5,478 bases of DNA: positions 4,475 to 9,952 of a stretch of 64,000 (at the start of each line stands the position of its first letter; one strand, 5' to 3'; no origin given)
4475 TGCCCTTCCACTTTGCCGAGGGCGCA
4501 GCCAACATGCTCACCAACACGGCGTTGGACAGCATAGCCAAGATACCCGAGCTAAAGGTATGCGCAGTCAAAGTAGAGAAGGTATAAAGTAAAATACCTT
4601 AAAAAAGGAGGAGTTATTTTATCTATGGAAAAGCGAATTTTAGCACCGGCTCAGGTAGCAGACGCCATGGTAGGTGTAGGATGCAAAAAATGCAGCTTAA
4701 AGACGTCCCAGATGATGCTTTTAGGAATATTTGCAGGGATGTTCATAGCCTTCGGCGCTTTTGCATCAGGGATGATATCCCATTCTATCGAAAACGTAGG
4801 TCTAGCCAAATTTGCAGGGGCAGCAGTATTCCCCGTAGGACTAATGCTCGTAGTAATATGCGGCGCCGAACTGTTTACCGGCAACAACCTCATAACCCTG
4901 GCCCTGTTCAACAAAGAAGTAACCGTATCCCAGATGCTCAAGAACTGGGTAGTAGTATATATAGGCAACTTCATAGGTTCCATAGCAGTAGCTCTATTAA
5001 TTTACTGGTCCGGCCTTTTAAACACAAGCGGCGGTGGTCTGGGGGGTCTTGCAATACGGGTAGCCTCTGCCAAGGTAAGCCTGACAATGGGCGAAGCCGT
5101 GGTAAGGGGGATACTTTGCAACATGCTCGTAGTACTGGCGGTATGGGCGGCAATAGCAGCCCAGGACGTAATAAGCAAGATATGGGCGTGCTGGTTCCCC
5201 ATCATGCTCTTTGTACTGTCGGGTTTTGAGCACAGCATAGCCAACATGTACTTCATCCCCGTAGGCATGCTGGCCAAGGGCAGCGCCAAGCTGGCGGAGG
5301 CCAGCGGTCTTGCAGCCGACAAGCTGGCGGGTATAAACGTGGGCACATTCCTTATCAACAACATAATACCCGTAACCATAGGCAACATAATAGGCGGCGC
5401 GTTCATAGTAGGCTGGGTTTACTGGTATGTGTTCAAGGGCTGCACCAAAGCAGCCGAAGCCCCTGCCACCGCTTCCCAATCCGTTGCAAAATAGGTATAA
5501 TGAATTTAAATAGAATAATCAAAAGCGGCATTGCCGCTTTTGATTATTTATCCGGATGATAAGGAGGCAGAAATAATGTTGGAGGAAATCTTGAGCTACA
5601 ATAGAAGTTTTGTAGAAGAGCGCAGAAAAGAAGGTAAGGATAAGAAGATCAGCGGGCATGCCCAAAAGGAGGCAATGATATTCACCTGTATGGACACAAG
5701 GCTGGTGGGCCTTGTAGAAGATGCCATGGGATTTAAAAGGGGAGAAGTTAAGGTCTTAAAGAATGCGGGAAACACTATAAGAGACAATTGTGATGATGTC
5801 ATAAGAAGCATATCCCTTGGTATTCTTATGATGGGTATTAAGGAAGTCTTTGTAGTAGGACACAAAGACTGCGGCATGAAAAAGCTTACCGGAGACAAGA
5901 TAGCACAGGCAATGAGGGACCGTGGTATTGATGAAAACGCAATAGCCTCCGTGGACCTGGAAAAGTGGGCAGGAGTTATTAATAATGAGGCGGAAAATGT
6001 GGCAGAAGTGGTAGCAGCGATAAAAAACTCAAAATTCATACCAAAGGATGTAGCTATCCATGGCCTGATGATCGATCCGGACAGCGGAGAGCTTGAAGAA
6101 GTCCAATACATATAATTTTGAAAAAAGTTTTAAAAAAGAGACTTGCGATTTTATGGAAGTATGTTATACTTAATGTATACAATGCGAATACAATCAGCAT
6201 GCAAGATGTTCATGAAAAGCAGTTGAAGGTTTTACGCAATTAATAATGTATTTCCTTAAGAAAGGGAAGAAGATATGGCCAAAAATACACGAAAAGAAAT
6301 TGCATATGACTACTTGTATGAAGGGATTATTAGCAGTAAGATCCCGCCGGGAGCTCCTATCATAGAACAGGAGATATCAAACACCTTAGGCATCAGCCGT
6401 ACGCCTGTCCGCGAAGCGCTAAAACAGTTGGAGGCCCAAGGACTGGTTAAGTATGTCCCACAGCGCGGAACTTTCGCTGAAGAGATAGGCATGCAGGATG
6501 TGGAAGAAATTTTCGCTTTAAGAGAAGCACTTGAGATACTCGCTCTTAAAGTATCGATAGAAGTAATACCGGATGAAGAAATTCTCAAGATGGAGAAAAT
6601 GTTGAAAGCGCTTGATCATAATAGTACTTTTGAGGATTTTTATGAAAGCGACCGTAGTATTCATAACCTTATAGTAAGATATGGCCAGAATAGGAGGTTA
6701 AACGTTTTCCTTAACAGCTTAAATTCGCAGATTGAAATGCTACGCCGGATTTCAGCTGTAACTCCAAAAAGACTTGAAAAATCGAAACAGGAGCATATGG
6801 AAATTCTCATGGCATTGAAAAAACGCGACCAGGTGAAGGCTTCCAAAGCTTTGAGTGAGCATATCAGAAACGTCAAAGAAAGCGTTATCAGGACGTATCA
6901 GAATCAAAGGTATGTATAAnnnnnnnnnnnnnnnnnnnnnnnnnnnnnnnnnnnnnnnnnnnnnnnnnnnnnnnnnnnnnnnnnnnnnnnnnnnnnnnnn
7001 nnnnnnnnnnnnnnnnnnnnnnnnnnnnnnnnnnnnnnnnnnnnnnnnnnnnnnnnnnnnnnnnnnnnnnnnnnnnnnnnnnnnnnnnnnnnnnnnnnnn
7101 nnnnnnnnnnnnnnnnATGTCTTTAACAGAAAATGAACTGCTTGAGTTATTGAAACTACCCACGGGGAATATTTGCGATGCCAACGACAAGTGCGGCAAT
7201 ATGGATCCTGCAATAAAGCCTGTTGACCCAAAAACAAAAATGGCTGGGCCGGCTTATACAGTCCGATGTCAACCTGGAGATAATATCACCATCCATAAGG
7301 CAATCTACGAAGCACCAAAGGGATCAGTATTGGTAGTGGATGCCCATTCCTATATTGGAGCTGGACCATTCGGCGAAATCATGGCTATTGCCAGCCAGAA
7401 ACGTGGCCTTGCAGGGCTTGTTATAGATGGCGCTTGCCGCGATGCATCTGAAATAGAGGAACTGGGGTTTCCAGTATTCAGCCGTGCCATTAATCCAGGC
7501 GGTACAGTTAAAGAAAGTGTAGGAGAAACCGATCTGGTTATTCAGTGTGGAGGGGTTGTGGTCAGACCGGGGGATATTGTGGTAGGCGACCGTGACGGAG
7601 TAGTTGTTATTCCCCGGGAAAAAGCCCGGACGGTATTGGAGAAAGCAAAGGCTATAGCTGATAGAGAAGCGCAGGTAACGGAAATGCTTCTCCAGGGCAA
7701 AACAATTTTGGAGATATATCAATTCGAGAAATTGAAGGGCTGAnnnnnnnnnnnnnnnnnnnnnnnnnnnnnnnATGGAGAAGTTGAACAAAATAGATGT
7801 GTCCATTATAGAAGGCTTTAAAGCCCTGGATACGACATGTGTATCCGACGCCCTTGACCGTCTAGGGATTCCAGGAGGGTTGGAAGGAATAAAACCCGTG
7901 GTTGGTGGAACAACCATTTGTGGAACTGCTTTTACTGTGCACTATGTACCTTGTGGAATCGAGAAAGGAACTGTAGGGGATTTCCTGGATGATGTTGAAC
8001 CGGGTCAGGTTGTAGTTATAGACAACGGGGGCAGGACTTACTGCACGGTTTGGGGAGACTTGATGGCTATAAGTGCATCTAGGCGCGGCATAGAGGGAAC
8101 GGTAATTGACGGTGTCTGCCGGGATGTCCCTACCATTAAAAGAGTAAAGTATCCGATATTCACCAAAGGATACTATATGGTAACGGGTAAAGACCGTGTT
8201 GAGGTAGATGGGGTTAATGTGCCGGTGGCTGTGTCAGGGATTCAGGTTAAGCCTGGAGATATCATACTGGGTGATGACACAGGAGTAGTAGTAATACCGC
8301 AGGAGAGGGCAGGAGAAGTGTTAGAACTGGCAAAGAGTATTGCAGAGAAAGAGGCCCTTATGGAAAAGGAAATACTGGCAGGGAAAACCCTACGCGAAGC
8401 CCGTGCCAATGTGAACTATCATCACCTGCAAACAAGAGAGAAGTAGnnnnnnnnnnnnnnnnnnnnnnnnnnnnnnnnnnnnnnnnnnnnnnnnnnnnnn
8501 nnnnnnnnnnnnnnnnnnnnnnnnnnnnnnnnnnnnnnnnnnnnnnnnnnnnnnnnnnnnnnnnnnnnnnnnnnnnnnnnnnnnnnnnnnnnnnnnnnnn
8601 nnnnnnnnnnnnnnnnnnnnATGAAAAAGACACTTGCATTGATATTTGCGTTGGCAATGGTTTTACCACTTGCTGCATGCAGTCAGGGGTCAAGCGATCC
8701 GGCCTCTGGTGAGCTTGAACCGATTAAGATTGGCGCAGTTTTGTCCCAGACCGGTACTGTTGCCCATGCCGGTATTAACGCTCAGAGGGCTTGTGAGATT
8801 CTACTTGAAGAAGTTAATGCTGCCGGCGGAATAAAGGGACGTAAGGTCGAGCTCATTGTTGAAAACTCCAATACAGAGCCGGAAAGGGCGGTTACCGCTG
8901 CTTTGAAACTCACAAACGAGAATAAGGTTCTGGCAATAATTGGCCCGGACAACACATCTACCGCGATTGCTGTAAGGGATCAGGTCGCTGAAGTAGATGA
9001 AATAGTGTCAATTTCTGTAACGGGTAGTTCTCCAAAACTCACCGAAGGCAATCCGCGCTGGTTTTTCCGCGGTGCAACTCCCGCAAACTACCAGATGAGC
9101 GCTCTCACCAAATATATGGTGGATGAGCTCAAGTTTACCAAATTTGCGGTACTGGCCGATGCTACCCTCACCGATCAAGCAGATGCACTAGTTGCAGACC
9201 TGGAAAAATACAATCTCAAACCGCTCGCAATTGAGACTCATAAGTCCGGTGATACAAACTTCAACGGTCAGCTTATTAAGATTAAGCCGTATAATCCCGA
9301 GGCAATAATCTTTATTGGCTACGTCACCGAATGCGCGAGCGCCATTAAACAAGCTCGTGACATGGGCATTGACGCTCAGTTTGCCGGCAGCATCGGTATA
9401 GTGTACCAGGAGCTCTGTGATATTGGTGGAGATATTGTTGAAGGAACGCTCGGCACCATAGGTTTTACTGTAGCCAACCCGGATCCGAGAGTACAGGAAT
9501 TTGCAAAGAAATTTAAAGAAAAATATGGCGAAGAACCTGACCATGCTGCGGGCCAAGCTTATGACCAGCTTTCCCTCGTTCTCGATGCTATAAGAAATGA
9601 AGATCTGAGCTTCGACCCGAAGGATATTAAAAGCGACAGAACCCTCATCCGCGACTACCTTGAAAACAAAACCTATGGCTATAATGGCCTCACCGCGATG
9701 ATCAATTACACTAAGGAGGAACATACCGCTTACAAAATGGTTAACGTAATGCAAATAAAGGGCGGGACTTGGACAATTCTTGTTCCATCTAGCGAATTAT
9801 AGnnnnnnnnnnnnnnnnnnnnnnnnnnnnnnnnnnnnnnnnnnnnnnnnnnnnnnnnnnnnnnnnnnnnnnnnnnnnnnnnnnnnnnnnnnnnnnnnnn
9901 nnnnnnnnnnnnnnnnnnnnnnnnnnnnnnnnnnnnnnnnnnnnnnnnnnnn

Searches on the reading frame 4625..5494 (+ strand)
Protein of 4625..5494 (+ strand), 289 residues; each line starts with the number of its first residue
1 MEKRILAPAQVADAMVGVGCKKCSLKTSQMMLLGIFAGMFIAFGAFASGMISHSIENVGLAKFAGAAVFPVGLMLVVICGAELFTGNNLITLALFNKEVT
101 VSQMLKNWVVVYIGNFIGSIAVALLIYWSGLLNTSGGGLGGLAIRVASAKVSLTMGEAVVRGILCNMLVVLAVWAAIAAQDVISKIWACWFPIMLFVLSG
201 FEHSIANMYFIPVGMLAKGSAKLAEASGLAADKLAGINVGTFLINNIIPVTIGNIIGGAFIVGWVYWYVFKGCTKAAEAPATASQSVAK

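Call 9: search_protein_families(library=pfam, proteins=[window:4625-5494:+])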
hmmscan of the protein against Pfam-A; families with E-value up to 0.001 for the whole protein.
window:4625-5494:+ (289 aa): 1 family
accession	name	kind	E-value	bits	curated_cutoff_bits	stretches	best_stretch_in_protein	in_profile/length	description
PF01226.23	Form_Nir_trans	-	1.6e-82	277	34.6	1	10-268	1-240/240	Formate/nitrite transporter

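Call 18: find_encoding_contigs(protein=window:4625-5494:+, flank=10000, max_places=6)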
Protein window:4625-5494:+ (289 aa): 6 contigs read that carry it; 6 places shown.
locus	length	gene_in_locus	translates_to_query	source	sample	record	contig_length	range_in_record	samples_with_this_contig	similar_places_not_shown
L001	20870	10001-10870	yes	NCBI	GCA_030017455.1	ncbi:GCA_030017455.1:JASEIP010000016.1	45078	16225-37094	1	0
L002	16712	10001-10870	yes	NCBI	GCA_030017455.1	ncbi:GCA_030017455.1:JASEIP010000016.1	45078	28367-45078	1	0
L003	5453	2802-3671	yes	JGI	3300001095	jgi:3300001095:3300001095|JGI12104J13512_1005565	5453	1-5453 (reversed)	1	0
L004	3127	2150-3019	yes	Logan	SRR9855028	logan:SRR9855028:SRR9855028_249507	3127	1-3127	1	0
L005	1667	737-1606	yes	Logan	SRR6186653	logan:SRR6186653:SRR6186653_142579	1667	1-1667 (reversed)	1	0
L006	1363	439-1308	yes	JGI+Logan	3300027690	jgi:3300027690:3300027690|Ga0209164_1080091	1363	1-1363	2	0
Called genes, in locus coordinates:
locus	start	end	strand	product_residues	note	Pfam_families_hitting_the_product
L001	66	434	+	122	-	-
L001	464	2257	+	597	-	PF01257:2Fe-2S_thioredx, PF01512:Complex1_51K, PF10531:SLBB (weak), PF10589:NADH_4Fe-4S, PF00037:Fer4 (weak), PF12797:Fer4_2 (weak), PF12838:Fer4_7, PF00037:Fer4, +4 more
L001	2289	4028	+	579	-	PF00111:Fer2 (weak), PF13510:Fer2_4, PF00037:Fer4 (faint), PF10588:NADH-G_4Fe-4S_3, PF22117:Fer4_Nqo3 (weak), PF12838:Fer4_7 (weak), PF02906:Fe_hyd_lg_C, PF02256:Fe_hyd_SSU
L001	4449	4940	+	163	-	PF01257:2Fe-2S_thioredx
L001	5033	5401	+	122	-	-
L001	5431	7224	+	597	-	PF01257:2Fe-2S_thioredx, PF01512:Complex1_51K, PF10531:SLBB (weak), PF10589:NADH_4Fe-4S, PF00037:Fer4 (weak), PF12797:Fer4_2 (weak), PF12838:Fer4_7, PF00037:Fer4, +4 more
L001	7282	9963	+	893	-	-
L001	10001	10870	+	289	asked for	PF01226:Form_Nir_trans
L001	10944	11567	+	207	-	PF12804:NTP_transf_3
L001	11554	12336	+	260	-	PF02634:FdhD-NarQ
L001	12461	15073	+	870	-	PF13237:Fer4_10, PF02906:Fe_hyd_lg_C, PF04060:FeS, PF00989:PAS, PF13426:PAS_9, PF00158:Sigma54_activat, PF14532:Sigma54_activ_2, PF25601:AAA_lid_14, +4 more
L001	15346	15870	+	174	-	PF01257:2Fe-2S_thioredx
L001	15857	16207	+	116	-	-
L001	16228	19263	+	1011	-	PF01257:2Fe-2S_thioredx, PF01512:Complex1_51K, PF10589:NADH_4Fe-4S, PF14691:Fer4_20, PF01266:DAO, PF07992:Pyr_redox_2, PF13450:NAD_binding_8, PF13738:Pyr_redox_3, +4 more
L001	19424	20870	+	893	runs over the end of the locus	-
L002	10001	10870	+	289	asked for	PF01226:Form_Nir_trans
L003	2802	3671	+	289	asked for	PF01226:Form_Nir_trans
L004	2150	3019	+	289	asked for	PF01226:Form_Nir_trans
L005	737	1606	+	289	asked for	PF01226:Form_Nir_trans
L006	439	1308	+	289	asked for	PF01226:Form_Nir_trans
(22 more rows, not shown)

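Call 25: list_cluster_members(proteins=[window:4625-5494:+, window:55-1848:+, window:48813-50111:+, window:50766-52058:+, window:32159-33493:+, window:27452-28417:+, window:3010-4587:+, window:1900-2961:+])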
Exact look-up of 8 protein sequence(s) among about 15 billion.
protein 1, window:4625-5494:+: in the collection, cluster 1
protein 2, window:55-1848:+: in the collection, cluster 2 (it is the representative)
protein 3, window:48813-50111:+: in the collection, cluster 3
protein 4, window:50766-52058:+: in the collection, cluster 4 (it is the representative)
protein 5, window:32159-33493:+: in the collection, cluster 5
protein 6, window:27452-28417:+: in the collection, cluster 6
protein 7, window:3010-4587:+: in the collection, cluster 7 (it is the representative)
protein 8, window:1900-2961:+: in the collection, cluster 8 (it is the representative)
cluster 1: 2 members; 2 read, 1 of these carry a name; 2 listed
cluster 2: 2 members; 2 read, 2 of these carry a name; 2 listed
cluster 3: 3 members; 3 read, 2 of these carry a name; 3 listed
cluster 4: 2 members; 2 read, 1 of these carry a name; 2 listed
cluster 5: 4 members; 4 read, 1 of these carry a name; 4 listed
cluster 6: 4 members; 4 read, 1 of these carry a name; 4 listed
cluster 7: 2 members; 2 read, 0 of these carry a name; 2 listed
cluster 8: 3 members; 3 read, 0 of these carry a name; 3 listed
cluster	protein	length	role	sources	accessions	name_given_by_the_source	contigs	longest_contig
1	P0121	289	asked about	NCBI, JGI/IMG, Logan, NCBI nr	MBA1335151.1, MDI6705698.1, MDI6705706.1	MAG: Bidirectional formate transporter [Firmicutes bacterium] | Bidirectional formate transporter [Bacillota bacterium]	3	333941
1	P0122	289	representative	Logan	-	-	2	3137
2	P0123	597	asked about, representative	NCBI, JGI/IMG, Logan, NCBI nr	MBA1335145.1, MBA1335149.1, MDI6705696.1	MAG: Electron-bifurcating [FeFe]-hydrogenase subunit B (NAD+ reductase, ferredoxin ... | Electron-bifurcating [FeFe]-hydrogenase subunit B (NAD+ reductase, ferredoxin reductase) ...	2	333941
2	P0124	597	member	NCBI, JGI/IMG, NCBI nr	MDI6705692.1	MAG: NADH-quinone oxidoreductase subunit NuoF [Bacillota bacterium] | NADH-quinone oxidoreductase subunit NuoF [Bacillota bacterium]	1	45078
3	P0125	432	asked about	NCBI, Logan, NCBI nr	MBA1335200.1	MAG: ATP phosphoribosyltransferase regulatory subunit [Firmicutes bacterium] | ATP phosphoribosyltransferase regulatory subunit [Bacillota bacterium]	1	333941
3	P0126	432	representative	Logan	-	-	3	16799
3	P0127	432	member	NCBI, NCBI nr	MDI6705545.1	MAG: ATP phosphoribosyltransferase regulatory subunit [Bacillota bacterium] | ATP phosphoribosyltransferase regulatory subunit [Bacillota bacterium]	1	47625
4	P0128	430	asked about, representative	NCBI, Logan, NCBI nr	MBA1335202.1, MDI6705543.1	MAG: Histidinol dehydrogenase [Firmicutes bacterium] | Histidinol dehydrogenase [Bacillota bacterium]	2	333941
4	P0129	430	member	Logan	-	-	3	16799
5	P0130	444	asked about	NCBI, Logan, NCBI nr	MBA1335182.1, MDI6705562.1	MAG: Electron transport complex protein RnfC [Firmicutes bacterium] | Electron transport complex protein RnfC [Bacillota bacterium]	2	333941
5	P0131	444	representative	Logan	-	-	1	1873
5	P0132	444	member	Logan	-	-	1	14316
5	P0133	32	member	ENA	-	-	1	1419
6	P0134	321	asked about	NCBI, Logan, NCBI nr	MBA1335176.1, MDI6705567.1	MAG: Cyclic pyranopterin phosphate synthase (MoaA) [Firmicutes bacterium] | Cyclic pyranopterin phosphate synthase (MoaA) [Bacillota bacterium]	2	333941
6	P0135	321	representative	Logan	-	-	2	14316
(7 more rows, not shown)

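Call 41: search_protein_families(library=ncbifam, max_evalue=1e-10, proteins=[window:4625-5494:+])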
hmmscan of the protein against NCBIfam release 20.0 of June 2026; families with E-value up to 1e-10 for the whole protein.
window:4625-5494:+ (289 aa): 5 families
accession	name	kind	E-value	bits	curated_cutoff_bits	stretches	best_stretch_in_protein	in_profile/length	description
TIGR04060.1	formate_focA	equivalog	2.5e-71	240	290.1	1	18-269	10-265/268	formate transporter FocA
TIGR00790.1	fnt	subfamily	2e-70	237.1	232.3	1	25-269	4-236/239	formate/nitrite family transporter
NF008069.0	PRK10805.1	equivalog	1.7e-56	191.8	440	1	5-270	9-278/285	formate transporter FocA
NF007261.0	PRK09713.1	exception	3.9e-35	121.7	499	1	21-269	25-276/282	formate transporter FocB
NF008595.0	PRK11562.1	equivalog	1.4e-26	93.4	293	1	60-277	56-256/268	nitrite transporter NirC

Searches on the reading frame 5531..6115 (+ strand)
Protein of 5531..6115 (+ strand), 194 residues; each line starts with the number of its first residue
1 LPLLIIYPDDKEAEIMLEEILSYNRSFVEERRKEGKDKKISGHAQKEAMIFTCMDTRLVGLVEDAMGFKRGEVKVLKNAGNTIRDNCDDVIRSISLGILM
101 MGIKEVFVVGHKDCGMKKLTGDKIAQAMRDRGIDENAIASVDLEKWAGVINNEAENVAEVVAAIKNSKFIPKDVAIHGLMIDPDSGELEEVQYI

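Call 9: search_protein_families(library=pfam, proteins=[window:5531-6115:+])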
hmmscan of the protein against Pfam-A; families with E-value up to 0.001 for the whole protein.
window:5531-6115:+ (194 aa): 1 family
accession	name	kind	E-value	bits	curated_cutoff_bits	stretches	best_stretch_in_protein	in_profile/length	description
PF00484.24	Pro_CA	-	2.3e-17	64.2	25.7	1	48-188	1-156/156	Carbonic anhydrase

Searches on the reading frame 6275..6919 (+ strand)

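Call 9: search_protein_families(library=pfam, proteins=[window:6275-6919:+])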
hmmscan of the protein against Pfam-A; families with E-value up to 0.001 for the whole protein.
window:6275-6919:+ (214 aa): 8 families
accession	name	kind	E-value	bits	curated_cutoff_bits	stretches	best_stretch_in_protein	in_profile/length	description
PF07729.17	FCD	-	1.3e-23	84.2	24.3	1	78-198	1-124/125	FCD domain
PF00392.27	GntR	-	1.3e-15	57.2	27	1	10-67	5-63/64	Bacterial regulatory proteins, gntR family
PF01325.25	Fe_dep_repress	-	9.4e-06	26.2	26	1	30-65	24-59/60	Iron dependent repressor, N-terminal DNA binding domain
PF13412.12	HTH_24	-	2.2e-05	24.4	21.9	1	32-59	21-48/48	Winged helix-turn-helix DNA-binding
PF02002.24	TFIIE_alpha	-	8.6e-05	22.8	22.9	1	30-94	29-90/105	TFIIE alpha subunit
PF08461.16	HTH_12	-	0.00016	22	21.4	0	21-73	10-63/66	Ribonuclease R winged-helix domain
PF01978.25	TrmB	-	0.00024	21.3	25.6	1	32-64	26-58/68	Sugar-specific transcriptional regulator TrmB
PF13545.12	HTH_Crp_2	-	0.00064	20.1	27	0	31-59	25-53/70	Crp-like helix-turn-helix domain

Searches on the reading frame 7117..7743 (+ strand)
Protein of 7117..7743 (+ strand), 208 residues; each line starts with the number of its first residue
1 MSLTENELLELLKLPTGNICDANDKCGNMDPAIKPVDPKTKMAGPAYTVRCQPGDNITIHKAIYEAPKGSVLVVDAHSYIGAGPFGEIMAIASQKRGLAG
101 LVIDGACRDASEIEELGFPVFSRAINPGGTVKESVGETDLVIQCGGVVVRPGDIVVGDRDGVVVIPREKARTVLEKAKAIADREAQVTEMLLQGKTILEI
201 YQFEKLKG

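Call 9: search_protein_families(library=pfam, proteins=[window:7117-7743:+])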
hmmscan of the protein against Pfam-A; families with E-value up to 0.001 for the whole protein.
window:7117-7743:+ (208 aa): 1 family
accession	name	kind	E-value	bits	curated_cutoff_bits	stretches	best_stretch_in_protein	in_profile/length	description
PF03737.21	RraA-like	-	1.4e-48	165.4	24.5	1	16-164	1-152/152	Aldolase/RraA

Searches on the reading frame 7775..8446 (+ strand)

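Call 9: search_protein_families(library=pfam, proteins=[window:7775-8446:+])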
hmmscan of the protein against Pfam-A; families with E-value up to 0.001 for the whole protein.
window:7775-8446:+ (223 aa): 1 family
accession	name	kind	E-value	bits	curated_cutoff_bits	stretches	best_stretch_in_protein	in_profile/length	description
PF03737.21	RraA-like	-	1.5e-38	132.8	24.5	1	20-173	1-152/152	Aldolase/RraA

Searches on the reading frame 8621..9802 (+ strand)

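Call 9: search_protein_families(library=pfam, proteins=[window:8621-9802:+])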
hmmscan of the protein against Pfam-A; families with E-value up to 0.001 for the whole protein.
window:8621-9802:+ (393 aa): 3 families
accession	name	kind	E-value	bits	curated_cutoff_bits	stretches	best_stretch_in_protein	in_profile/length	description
PF13458.12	Peripla_BP_6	-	4.7e-54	184.8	31.7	1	34-382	1-342/343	Periplasmic binding protein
PF13433.12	Peripla_BP_5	-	2e-22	80.2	27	1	35-379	1-336/363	Periplasmic binding protein domain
PF01094.35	ANF_receptor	-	4.2e-18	66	25.4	1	56-326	4-292/353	Receptor family ligand binding region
